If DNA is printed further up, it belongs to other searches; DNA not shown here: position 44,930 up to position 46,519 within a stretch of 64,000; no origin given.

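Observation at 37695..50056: Candidate undescribed catabolic system: wHTH-SBP regulator + ABC importer + SDR + atypical M24 hydrolase + E2-less TPP dehydrogenase + ALDH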

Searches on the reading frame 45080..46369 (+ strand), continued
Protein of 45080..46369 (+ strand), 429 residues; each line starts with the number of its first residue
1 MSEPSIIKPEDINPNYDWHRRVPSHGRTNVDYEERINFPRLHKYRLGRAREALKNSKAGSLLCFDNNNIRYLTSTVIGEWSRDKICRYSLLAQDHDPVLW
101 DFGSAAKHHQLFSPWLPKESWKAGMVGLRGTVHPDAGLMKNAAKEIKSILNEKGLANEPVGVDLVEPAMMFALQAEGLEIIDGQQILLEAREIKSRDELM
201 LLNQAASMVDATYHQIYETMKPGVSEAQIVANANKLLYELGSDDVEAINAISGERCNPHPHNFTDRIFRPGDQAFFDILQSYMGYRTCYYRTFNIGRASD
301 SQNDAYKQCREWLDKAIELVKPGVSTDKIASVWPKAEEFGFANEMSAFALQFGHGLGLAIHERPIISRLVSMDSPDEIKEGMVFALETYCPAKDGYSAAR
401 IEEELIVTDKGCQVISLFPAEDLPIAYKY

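Call 56: search_protein_families(library=pfam, proteins=[L097:7598-8812:+, L097:6086-7096:-, L045:14150-15256:+, L045:5763-8177:+, L037:7450-8760:-, L037:8763-9914:-, L050:8310-9854:+, L050:7338-8237:+, L105:11289-12482:+, L042:7775-9835:+], max_evalue=0.00001)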
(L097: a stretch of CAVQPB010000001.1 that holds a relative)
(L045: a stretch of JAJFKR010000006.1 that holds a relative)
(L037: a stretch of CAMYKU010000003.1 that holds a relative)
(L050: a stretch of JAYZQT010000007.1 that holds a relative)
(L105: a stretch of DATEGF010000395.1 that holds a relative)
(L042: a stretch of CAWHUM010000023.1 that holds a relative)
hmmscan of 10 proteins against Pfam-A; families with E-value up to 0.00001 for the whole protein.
L097:7598-8812:+ (404 aa): 1 family
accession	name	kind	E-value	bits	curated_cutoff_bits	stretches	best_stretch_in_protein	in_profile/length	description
PF04909.20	Amidohydro_2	-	5.5e-22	79.3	26.4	1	126-393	33-289/289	Amidohydrolase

L097:6086-7096:- (336 aa): 1 family
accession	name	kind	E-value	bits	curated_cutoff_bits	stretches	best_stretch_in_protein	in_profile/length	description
PF01925.25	TauE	-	9.5e-26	91.4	32.6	1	101-329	3-236/237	Sulfite exporter TauE/SafE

L045:14150-15256:+ (368 aa): 1 family
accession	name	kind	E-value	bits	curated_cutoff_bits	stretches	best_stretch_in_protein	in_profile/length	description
PF04909.20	Amidohydro_2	-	3.1e-41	142.5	26.4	1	50-366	1-288/289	Amidohydrolase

L045:5763-8177:+ (804 aa): 2 families
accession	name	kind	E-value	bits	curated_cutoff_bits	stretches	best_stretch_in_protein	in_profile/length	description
PF00593.30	TonB_dep_Rec_b-barrel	-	1.1e-34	121.6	27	1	286-765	21-436/436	TonB dependent receptor-like, beta-barrel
PF07715.20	Plug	-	7.4e-09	36.5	23.9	1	61-168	2-106/107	TonB-dependent Receptor Plug Domain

L037:7450-8760:- (436 aa): 0 families

L037:8763-9914:- (383 aa): 0 families

L050:8310-9854:+ (514 aa): 1 family
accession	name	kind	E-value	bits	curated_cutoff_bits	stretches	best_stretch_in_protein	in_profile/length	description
PF01425.27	Amidase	-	7.5e-75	253.1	27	1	50-495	2-445/445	Amidase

L050:7338-8237:+ (299 aa): 0 families

L105:11289-12482:+ (397 aa): 1 family
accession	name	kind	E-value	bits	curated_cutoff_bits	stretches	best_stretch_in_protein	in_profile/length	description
PF12006.13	DUF3500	-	3.4e-98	329.3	27.2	1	62-372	4-296/297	Protein of unknown function (DUF3500)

L042:7775-9835:+ (686 aa): 1 family
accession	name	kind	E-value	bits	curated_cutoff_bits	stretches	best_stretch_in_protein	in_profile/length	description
PF06808.19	DctM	-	4e-119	398.6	23.8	1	150-591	1-412/413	Tripartite ATP-independent periplasmic transporter, DctM component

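Call 58: search_protein_families(library=ncbifam, proteins=[L072:13023-15221:+, L072:15922-17223:+, L072:11404-12855:+, L072:6956-7897:-, L072:18840-19772:+, L097:5197-6117:-, L097:7598-8812:+, L045:14150-15256:+, L095:2694-3905:+], max_evalue=1e-10)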
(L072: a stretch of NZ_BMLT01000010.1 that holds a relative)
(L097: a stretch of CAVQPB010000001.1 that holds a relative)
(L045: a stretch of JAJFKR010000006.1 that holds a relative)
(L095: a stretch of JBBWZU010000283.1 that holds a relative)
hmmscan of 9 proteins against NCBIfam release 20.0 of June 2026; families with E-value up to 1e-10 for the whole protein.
L072:13023-15221:+ (732 aa): 9 families
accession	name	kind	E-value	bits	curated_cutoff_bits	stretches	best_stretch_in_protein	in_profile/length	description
TIGR03182.1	PDH_E1_alph_y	equivalog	5.1e-72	242.5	393.85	1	125-351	77-300/315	pyruvate dehydrogenase (acetyl-transferring) E1 component subunit alpha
NF006667.0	PRK09212.1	subfamily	5.1e-70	235.9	321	1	398-714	3-317/327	pyruvate dehydrogenase complex E1 component subunit beta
NF008854.0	PRK11892.1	equivalog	4.1e-66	223.5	454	1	384-715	127-457/464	pyruvate dehydrogenase complex E1 component subunit beta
TIGR03181.1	PDH_E1_alph_x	equivalog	1.5e-54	185.2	411.35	1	28-353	23-315/341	pyruvate dehydrogenase (acetyl-transferring) E1 component subunit alpha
NF004559.0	PRK05899.2-5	equivalog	2.9e-17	62.1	488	0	436-675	350-580/627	transketolase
NF008968.0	PRK12315.1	subfamily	9.1e-14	50.6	510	0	440-671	315-535/582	1-deoxy-D-xylulose-5-phosphate synthase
TIGR00204.1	dxs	equivalog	7.3e-13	47.9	465.95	0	438-672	344-568/616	1-deoxy-D-xylulose-5-phosphate synthase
NF003933.0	PRK05444.2-2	equivalog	1.9e-11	43.2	395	0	433-669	323-553/606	1-deoxy-D-xylulose-5-phosphate synthase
NF004556.0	PRK05899.2-2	equivalog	6.6e-11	41.2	575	0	439-675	363-595/639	transketolase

L072:15922-17223:+ (433 aa): 11 families
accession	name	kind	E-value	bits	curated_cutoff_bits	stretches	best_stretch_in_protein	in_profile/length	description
TIGR01349.1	PDHac_trf_mito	equivalog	5.5e-158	526.7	445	1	5-430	2-437/437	pyruvate dehydrogenase complex dihydrolipoamide acetyltransferase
NF008814.0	PRK11854.1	equivalog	2.3e-84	284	722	1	6-429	211-636/637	pyruvate dehydrogenase complex dihydrolipoyllysine-residue acetyltransferase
NF004309.0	PRK05704.1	equivalog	9e-81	272.3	449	1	5-430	5-406/408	2-oxoglutarate dehydrogenase complex dihydrolipoyllysine-residue succinyltransferase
TIGR01347.1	sucB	equivalog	5.4e-77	259.7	378.65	1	6-430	4-402/404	dihydrolipoyllysine-residue succinyltransferase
TIGR01348.1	PDHac_trf_long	equivalog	3.7e-74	250.3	552.1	1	23-429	175-586/587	dihydrolipoyllysine-residue acetyltransferase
TIGR02927.1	SucB_Actino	equivalog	2.6e-62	211.4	423.45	1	5-424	129-570/579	2-oxoglutarate dehydrogenase, E2 component, dihydrolipoamide succinyltransferase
NF011416.0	PRK14843.1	equivalog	5.9e-61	206.3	429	1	130-429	48-346/347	dihydrolipoamide acetyltransferase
NF008815.0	PRK11857.1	equivalog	1.4e-44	152.8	378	1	129-427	2-304/308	dihydrolipoamide acetyltransferase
NF008854.0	PRK11892.1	equivalog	1.5e-26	93.1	454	1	1-124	1-122/464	pyruvate dehydrogenase complex E1 component subunit beta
NF011457.0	PRK14875.1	equivalog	3.1e-21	75.8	307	1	4-165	5-122/372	acetoin dehydrogenase dihydrolipoyllysine-residue acetyltransferase subunit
NF008907.0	PRK12270.1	equivalog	7.8e-17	60.3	878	1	104-422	70-361/1241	multifunctional oxoglutarate decarboxylase/oxoglutarate dehydrogenase thiamine pyrophosphate-binding subunit/dihydrolipoyllysine-residue suc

L072:11404-12855:+ (483 aa): 38 families (the best 25 are shown)
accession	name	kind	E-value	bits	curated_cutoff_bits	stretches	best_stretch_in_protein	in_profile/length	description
TIGR01780.1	SSADH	subfamily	8e-169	562.3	646.35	1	30-477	1-448/448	succinate-semialdehyde dehydrogenase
NF008415.0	PRK11241.1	equivalog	5.9e-156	519.9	828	1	13-481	13-480/482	NADP-dependent succinate-semialdehyde dehydrogenase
TIGR01804.1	BADH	equivalog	9.8e-131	436.4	668.6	1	14-477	1-467/467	betaine-aldehyde dehydrogenase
NF010000.0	PRK13473.1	subfamily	5.1e-125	417.8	615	1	12-481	4-472/475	aminobutyraldehyde dehydrogenase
NF006916.0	PRK09407.1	equivalog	1.4e-124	416.6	521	1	23-481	31-492/526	succinic semialdehyde dehydrogenase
NF009725.0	PRK13252.1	equivalog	1.9e-122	409.2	593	1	12-482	8-480/488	betaine-aldehyde dehydrogenase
NF045735.1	PaDhStyDPseudo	equivalog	2.2e-120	402.6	850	1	12-481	4-481/483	phenylacetaldehyde dehydrogenase StyD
TIGR02299.1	HpaE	equivalog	1.3e-118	396.7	638.35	1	12-481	2-476/488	5-carboxymethyl-2-hydroxymuconate semialdehyde dehydrogenase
NF007497.0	PRK10090.1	equivalog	3.9e-118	395.3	500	1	10-479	6-475/480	aldehyde dehydrogenase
NF006915.0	PRK09406.1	equivalog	3.6e-114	382.1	730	1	31-478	6-453/457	NADP-dependent succinic semialdehyde dehydrogenase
NF052305.1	DioxValDhHalo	equivalog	5.6e-114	381.7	750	1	13-479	7-479/483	2,5-dioxovalerate dehydrogenase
NF040792.1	glyc_ald_dh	equivalog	1.1e-110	370.9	760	1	12-483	2-475/488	D-glyceraldehyde dehydrogenase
NF042993.1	AlphKGSA_gudD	equivalog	6.8e-109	364.7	770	1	13-467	6-466/481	alpha-ketoglutaric semialdehyde dehydrogenase GucD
NF045736.1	PaDhStyDRhodo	equivalog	8.5e-109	364.2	800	1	11-481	3-477/479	phenylacetaldehyde dehydrogenase StyD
NF040648.1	lactal_redase_Meth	equivalog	8.1e-104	348.2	650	1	14-481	2-462/463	lactaldehyde dehydrogenase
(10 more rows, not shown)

L072:6956-7897:- (313 aa): 10 families
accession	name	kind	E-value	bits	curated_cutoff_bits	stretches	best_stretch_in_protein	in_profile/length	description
NF007936.0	PRK10653.1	equivalog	2.5e-36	125.5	337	1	4-291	5-284/295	ribose ABC transporter substrate-binding protein RbsB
NF041827.1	YtfQ_transport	equivalog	3.5e-33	114.9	510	1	8-290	8-292/320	galactofuranose ABC transporter, galactofuranose-binding protein YtfQ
TIGR02634.1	xylF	equivalog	9.3e-27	94.4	389.55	1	28-289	1-260/302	D-xylose ABC transporter substrate-binding protein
NF007254.0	PRK09701.1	equivalog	3.6e-26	92.1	335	1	1-293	1-296/311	D-allose transporter substrate-binding protein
NF007680.0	PRK10355.1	equivalog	2.1e-24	86.3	504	1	19-289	19-287/331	D-xylose ABC transporter substrate-binding protein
TIGR02637.1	RhaS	equivalog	1.3e-16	60.8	342.25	1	39-288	11-260/302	rhamnose ABC transporter substrate-binding protein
NF011924.1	PRK15395.1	equivalog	1.7e-16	60.2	420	1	1-289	1-301/329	galactose/glucose ABC transporter substrate-binding protein MglB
NF040907.2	ChvE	equivalog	7.8e-15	54.9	460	0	54-152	25-121/324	multiple monosaccharide ABC transporter substrate-binding protein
NF011937.0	PRK15408.1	equivalog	5.1e-12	45.3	384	1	7-301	9-300/340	autoinducer 2 ABC transporter substrate-binding protein LsrB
NF007743.0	PRK10423.1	equivalog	4.6e-11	42.4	531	1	57-249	89-276/330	ribose operon transcriptional repressor RbsR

L072:18840-19772:+ (310 aa): 0 families

L097:5197-6117:- (306 aa): 0 families

L097:7598-8812:+ (404 aa): 0 families

L045:14150-15256:+ (368 aa): 0 families

L095:2694-3905:+ (403 aa): 5 families
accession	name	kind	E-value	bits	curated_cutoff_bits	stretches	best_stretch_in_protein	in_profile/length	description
NF003317.0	PRK04326.1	equivalog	1.4e-28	100.1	406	1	22-392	7-321/340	methionine synthase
NF006589.0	PRK09121.1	equivalog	2.3e-17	63.1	392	1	25-397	6-340/342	methionine synthase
NF004875.0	PRK06233.1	equivalog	4.2e-17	62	576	1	26-391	12-369/373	vitamin B12 independent methionine synthase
NF005085.0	PRK06520.1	subfamily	4.6e-17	62.2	313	1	26-388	10-362/368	5-methyltetrahydropteroyltriglutamate--homocysteine S-methyltransferase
NF002119.0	PRK00957.1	equivalog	2e-13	50.2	258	1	25-367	3-284/306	methionine synthase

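Call 61: search_dna_similar(query=window:45080-46369:+, collection=plasmids, mode=protein, max_evalue=1e-50, max_rows=40)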
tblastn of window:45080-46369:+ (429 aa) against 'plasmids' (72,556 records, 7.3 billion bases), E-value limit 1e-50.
Records with a match: 54; places in all: 56; records where one place covers at least 80% of the query: 54.
Best place of each record, by identity: 60-80% 19; <60% 35.
By first word of the organism name: Phaeobacter 12; Halorussus 8; Haloferax 8; Streptomyces 4; Tritonibacter 3; Paenarthrobacter 3; Haloarcula 3; Haladaptatus 2; Natrinema 2; Halorubrum 2; and 7 more.
By predicted mobility (MOB-suite, as given by PLSDB): non-mobilizable 44; mobilizable 5; conjugative 5.
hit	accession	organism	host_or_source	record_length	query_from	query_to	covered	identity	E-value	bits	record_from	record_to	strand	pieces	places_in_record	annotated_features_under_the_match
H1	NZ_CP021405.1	Pacificitalea manganoxidans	cell culture,sediment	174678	4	429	99%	67.1%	0e+0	628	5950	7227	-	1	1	Xaa-Pro peptidase family protein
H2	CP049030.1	Rhodobacteraceae bacterium SC52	Apostichopus japonicus,pure ...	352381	4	429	99%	66.0%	0e+0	617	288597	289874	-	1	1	aminopeptidase P family protein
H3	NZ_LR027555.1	Tritonibacter mobilis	sea water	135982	4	429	99%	66.0%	0e+0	612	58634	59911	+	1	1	Xaa-Pro peptidase family protein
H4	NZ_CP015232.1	Tritonibacter mobilis F1926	cell culture,seawater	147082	4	429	99%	66.0%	0e+0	612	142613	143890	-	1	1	Xaa-Pro peptidase family protein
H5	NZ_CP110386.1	Tritonibacter mobilis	-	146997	4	429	99%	66.0%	0e+0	612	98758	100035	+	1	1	Xaa-Pro peptidase family protein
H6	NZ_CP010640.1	Phaeobacter gallaeciensis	cell culture,clam aquaculture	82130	4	429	99%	65.7%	0e+0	608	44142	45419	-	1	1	Xaa-Pro peptidase family protein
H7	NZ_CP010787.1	Phaeobacter gallaeciensis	cell culture,algae aquaculture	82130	4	429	99%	65.7%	0e+0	608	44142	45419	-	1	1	Xaa-Pro peptidase family protein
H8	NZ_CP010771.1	Phaeobacter piscinae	cell culture,fish larvae aquaculture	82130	4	429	99%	65.7%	0e+0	608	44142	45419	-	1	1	Xaa-Pro peptidase family protein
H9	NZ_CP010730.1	Phaeobacter inhibens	cell culture,clam larvae aquaculture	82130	4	429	99%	65.7%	0e+0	608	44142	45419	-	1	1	Xaa-Pro peptidase family protein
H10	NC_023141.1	Phaeobacter gallaeciensis DSM 26640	-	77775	4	429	99%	65.7%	0e+0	608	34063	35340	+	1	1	Xaa-Pro peptidase family protein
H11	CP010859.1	Marinovum algicola DG 898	-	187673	4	429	99%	65.0%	0e+0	609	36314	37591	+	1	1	Xaa-Pro aminopeptidase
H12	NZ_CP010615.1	Phaeobacter inhibens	cell culture,clam larvae aquaculture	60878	4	429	99%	64.8%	0e+0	608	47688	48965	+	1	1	Xaa-Pro peptidase family protein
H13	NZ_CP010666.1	Phaeobacter inhibens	cell culture,clam larvae aquaculture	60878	4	429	99%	64.8%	0e+0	608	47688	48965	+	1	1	Xaa-Pro peptidase family protein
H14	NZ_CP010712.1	Phaeobacter inhibens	cell culture,algae aquaculture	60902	4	429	99%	64.8%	0e+0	608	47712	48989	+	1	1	Xaa-Pro peptidase family protein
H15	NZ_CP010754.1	Phaeobacter inhibens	cell culture,algae aquaculture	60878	4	429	99%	64.8%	0e+0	608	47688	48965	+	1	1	Xaa-Pro peptidase family protein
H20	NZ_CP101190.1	Paenarthrobacter ureafaciens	mixed culture,soil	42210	24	428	94%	54.6%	3e-155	493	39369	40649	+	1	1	Xaa-Pro peptidase family protein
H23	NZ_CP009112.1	Rhodococcus opacus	soil sample, Enrichment culture with ...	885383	17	426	96%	53.8%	5e-154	489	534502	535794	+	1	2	Xaa-Pro peptidase family protein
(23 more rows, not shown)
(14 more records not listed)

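Call 62: get_annotated_region(hit=H12, flank=12000)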
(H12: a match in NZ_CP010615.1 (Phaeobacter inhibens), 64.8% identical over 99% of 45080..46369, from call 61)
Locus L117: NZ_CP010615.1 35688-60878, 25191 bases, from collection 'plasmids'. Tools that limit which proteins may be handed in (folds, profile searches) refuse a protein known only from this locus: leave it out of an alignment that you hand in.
description: Phaeobacter inhibens strain P92 plasmid pP92_e, complete sequence
organism: Phaeobacter inhibens (NCBI taxid 221822)
taxonomy: Bacteria; Pseudomonadota; Alphaproteobacteria; Rhodobacterales; Roseobacteraceae; Phaeobacter; Phaeobacter inhibens
host: -; source: cell culture,clam larvae aquaculture; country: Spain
typing (MOB-suite, as given by PLSDB): non-mobilizable
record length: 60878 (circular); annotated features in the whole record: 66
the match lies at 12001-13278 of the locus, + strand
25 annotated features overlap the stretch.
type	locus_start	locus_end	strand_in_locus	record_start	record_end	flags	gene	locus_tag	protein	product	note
CDS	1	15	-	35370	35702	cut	-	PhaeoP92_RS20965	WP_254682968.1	hypothetical protein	-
CDS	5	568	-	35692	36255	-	-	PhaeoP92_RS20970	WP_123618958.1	hypothetical protein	-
CDS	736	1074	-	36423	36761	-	-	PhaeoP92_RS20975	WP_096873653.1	single-stranded DNA-binding protein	-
CDS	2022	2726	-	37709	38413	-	-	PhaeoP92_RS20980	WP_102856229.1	ThuA domain-containing protein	-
CDS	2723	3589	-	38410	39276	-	-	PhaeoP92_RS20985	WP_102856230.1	NAD(P)-dependent oxidoreductase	-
CDS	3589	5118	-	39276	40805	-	-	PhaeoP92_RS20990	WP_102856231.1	sugar ABC transporter ATP-binding protein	-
CDS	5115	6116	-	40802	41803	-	-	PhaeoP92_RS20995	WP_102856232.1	ABC transporter permease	-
CDS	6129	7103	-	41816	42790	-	-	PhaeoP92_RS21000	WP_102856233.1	ABC transporter permease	-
CDS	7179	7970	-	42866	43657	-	-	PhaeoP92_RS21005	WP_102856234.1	SDR family oxidoreductase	-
CDS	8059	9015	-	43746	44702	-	-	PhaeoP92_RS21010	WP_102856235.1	sugar ABC transporter substrate-binding protein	-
CDS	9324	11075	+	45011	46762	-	-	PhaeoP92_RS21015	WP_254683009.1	extracellular solute-binding protein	-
CDS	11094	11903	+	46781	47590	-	-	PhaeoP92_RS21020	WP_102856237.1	SDR family NAD(P)-dependent oxidoreductase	-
CDS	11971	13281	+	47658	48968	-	-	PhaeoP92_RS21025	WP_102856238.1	Xaa-Pro peptidase family protein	GO:0006508 - proteolysis [Evidence IEA]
CDS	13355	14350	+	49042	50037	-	-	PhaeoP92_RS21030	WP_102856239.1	thiamine pyrophosphate-dependent dehydrogenase E1 component subunit alpha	-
CDS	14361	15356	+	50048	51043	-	-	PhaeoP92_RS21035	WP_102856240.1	alpha-ketoacid dehydrogenase subunit beta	-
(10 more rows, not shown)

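Call 63: get_annotated_region(hit=H20, flank=12000)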
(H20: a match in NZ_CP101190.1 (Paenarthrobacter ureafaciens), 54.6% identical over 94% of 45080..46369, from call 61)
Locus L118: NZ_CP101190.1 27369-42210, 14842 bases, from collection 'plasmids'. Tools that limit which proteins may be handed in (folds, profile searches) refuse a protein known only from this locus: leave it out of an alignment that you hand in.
description: Paenarthrobacter ureafaciens strain SD-1 plasmid unnamed5, complete sequence
organism: Paenarthrobacter ureafaciens (NCBI taxid 37931)
taxonomy: Bacteria; Actinomycetota; Actinomycetes; Micrococcales; Micrococcaceae; Paenarthrobacter; Paenarthrobacter ureafaciens
host: -; source: mixed culture,soil; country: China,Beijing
typing (MOB-suite, as given by PLSDB): non-mobilizable; replicon rep_cluster_1542
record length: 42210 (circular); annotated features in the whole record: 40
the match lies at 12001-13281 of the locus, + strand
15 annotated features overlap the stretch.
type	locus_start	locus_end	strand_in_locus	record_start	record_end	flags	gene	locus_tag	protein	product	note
CDS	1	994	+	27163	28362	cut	-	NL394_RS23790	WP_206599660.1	oxidoreductase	-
CDS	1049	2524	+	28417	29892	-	-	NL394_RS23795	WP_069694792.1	amidase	-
CDS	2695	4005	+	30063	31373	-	-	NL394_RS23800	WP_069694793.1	ABC transporter substrate-binding protein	-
CDS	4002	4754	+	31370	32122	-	-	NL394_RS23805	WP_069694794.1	ABC transporter ATP-binding protein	-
CDS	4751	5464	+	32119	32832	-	-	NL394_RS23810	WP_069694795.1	ABC transporter ATP-binding protein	-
CDS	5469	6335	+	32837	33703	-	-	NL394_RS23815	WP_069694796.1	branched-chain amino acid ABC transporter permease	GO:0015803 - branched-chain amino acid transport [Evidence IEA]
CDS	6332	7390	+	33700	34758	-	-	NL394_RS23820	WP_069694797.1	branched-chain amino acid ABC transporter permease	GO:0015803 - branched-chain amino acid transport [Evidence IEA]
CDS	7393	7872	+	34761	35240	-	-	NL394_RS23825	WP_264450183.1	alpha/beta hydrolase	-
CDS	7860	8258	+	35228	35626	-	-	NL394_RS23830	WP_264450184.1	hypothetical protein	-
CDS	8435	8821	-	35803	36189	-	-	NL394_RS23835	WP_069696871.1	RidA family protein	-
CDS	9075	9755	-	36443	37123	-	-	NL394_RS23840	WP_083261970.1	cupin domain-containing protein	-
CDS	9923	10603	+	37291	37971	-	-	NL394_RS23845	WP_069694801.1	enoyl-CoA hydratase/isomerase family protein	-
CDS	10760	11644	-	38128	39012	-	-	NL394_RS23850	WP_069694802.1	NAD(P)-dependent oxidoreductase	-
CDS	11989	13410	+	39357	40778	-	-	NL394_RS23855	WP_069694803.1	Xaa-Pro peptidase family protein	GO:0006508 - proteolysis [Evidence IEA]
CDS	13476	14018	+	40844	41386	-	-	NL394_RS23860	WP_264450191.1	flavin reductase family protein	-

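Call 64: get_annotated_region(hit=H23, flank=12000)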
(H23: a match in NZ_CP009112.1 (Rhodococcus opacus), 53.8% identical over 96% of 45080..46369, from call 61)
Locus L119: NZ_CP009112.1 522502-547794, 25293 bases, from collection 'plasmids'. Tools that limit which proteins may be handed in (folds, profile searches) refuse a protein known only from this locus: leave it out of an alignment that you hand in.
description: Rhodococcus opacus strain 1CP plasmid pR1CP1, complete sequence
organism: Rhodococcus opacus (NCBI taxid 37919)
taxonomy: Bacteria; Actinomycetota; Actinomycetes; Mycobacteriales; Nocardiaceae; Rhodococcus; Rhodococcus opacus
host: -; source: soil sample, Enrichment culture with 4-chlorophenol and 2,4-dichlorophenol; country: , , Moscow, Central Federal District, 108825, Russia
typing (MOB-suite, as given by PLSDB): mobilizable; relaxase MOBP
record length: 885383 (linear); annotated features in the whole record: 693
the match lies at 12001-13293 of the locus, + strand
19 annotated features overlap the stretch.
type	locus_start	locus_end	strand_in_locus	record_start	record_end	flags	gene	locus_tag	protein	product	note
CDS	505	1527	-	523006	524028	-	-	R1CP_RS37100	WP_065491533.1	IS110 family transposase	-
CDS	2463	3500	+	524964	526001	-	-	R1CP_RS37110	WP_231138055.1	tyrosine-type recombinase/integrase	GO:0015074 - DNA integration [Evidence IEA]; GO:0006310 - DNA recombination [Evidence IEA]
CDS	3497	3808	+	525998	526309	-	-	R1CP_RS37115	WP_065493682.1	helix-turn-helix transcriptional regulator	-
CDS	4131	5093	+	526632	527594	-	-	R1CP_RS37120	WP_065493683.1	hypothetical protein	-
CDS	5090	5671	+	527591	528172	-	-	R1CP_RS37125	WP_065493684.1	transposase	-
CDS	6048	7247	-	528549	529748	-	-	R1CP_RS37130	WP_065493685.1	NADP-dependent malic enzyme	-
CDS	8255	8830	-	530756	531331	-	-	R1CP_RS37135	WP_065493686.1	YceI family protein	-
CDS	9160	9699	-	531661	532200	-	-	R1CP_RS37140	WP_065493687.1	VOC family protein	-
CDS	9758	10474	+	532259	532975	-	-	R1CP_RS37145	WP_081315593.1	XRE family transcriptional regulator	-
CDS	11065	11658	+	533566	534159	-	-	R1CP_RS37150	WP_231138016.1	helix-turn-helix domain-containing protein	-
CDS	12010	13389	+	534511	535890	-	-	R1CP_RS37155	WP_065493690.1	Xaa-Pro peptidase family protein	GO:0006508 - proteolysis [Evidence IEA]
CDS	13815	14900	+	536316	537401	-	-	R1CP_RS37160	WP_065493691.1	hypothetical protein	-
CDS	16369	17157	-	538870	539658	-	-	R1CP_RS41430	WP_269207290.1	hypothetical protein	-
CDS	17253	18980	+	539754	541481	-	-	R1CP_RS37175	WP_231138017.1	IS1634 family transposase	-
CDS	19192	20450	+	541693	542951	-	-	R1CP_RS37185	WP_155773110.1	IS3 family transposase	-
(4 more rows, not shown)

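Call 66: get_annotated_region(hit=H11, flank=14000)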
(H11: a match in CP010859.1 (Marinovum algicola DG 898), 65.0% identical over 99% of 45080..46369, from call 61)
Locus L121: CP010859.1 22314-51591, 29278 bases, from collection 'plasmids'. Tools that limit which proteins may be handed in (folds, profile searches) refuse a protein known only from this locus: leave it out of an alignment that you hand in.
description: Marinovum algicola DG 898 plasmid pMaD4, complete sequence
organism: Marinovum algicola DG 898 (NCBI taxid 988812)
taxonomy: Bacteria; Pseudomonadota; Alphaproteobacteria; Rhodobacterales; Roseobacteraceae; Marinovum; Marinovum algicola; Marinovum algicola DG 898
host: -; source: -; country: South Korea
typing (MOB-suite, as given by PLSDB): non-mobilizable; replicon rep_cluster_547
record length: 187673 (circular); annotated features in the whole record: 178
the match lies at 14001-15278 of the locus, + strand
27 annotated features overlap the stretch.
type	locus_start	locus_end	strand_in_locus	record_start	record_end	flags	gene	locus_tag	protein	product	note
CDS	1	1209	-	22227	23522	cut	-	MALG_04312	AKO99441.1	TRAP transporter, DctM subunit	-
CDS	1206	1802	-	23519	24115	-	-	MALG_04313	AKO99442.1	TRAP-type C4-dicarboxylate transport system, small permease component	-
CDS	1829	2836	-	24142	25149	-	-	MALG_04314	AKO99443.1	TRAP-type C4-dicarboxylate transport system, periplasmic component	-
CDS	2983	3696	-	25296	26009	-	-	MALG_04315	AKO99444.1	Transcriptional regulator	-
CDS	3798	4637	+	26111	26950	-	-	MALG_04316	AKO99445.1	Shikimate 5-dehydrogenase I alpha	-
CDS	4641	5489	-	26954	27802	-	-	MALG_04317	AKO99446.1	Dihydrodipicolinate synthase/N-acetylneuraminate lyase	-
CDS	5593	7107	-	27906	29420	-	-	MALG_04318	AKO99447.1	ABC-type sugar transport system, ATPase component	-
CDS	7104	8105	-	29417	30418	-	-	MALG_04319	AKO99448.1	Ribose ABC transport system, permease protein RbsC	-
CDS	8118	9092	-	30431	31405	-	-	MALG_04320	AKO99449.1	Ribose ABC transport system, permease protein RbsC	-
CDS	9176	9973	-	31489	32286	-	-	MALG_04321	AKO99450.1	2,3-butanediol dehydrogenase, S-alcohol forming, (S)-acetoin-specific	-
CDS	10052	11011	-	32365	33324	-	-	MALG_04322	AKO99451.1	Xylose ABC transporter, periplasmic xylose-binding protein XylF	-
CDS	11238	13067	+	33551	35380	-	-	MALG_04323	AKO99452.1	ABC-type sugar transport system, periplasmic component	-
CDS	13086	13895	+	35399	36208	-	-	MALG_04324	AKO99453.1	Sorbitol dehydrogenase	-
CDS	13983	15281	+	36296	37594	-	-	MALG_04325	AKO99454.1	Xaa-Pro aminopeptidase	-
CDS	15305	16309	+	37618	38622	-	-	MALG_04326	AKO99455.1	Pyruvate/2-oxoglutarate dehydrogenase complex, dehydrogenase component, eukaryotic type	-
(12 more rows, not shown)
